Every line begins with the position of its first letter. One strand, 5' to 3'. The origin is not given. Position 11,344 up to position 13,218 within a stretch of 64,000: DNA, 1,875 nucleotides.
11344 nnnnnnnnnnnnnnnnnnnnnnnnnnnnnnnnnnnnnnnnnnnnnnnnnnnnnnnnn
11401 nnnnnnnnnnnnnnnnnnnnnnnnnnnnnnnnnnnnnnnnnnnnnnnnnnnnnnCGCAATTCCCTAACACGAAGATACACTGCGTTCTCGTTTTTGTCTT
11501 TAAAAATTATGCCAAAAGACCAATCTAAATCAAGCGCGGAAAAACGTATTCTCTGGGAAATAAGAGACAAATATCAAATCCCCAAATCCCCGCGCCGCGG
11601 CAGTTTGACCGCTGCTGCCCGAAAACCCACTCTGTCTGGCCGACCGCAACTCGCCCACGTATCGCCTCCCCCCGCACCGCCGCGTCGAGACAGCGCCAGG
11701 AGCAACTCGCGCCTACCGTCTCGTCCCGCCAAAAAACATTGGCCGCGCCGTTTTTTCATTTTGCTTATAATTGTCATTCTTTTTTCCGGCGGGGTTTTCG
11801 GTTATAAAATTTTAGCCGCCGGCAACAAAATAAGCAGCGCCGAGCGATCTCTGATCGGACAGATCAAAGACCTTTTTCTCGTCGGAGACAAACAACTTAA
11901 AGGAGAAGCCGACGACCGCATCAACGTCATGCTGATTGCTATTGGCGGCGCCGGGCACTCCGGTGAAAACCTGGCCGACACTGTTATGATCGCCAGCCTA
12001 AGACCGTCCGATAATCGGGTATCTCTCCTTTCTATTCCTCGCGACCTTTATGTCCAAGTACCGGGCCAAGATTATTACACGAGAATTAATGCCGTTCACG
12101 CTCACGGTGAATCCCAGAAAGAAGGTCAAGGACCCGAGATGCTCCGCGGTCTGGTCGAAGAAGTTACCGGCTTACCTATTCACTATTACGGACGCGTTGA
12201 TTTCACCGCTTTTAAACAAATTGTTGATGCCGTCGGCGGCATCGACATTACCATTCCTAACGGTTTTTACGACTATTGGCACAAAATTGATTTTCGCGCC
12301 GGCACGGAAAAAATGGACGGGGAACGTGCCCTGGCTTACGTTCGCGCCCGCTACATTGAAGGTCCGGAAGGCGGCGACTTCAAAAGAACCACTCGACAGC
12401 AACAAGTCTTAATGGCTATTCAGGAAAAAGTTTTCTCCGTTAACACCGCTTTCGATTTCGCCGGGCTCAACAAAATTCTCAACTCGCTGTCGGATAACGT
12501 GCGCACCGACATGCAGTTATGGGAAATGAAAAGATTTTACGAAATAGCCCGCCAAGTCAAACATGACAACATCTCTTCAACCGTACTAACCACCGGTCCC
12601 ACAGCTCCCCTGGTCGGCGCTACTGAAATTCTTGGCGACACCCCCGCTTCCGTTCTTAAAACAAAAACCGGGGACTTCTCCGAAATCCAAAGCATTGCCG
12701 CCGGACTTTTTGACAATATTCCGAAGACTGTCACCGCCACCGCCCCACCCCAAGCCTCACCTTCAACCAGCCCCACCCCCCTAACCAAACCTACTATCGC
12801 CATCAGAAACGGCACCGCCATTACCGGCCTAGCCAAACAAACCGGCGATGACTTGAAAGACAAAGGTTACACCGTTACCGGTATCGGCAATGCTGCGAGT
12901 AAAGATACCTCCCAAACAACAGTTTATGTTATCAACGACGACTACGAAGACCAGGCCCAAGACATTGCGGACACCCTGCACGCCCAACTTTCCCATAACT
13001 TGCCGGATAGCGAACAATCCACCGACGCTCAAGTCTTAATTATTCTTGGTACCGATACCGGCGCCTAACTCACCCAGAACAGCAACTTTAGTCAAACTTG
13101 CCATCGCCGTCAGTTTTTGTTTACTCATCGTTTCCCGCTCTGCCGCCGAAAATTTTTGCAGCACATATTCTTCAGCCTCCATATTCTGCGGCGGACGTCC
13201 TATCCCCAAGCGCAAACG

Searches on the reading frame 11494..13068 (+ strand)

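Call 78: search_protein_families(library=pfam, proteins=[window:11494-13068:+], max_evalue=0.00001)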
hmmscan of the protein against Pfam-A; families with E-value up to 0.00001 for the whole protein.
window:11494-13068:+ (524 aa): 2 families
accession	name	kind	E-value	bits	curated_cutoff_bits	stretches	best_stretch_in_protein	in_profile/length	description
PF03816.19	LytR_cpsA_psr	-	6.5e-41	140.4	24.6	1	161-313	2-148/150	LytR_cpsA_psr family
PF13399.11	LytR_C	-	2.6e-15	57.5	22.2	1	434-521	3-85/86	LytR cell envelope-related transcriptional attenuator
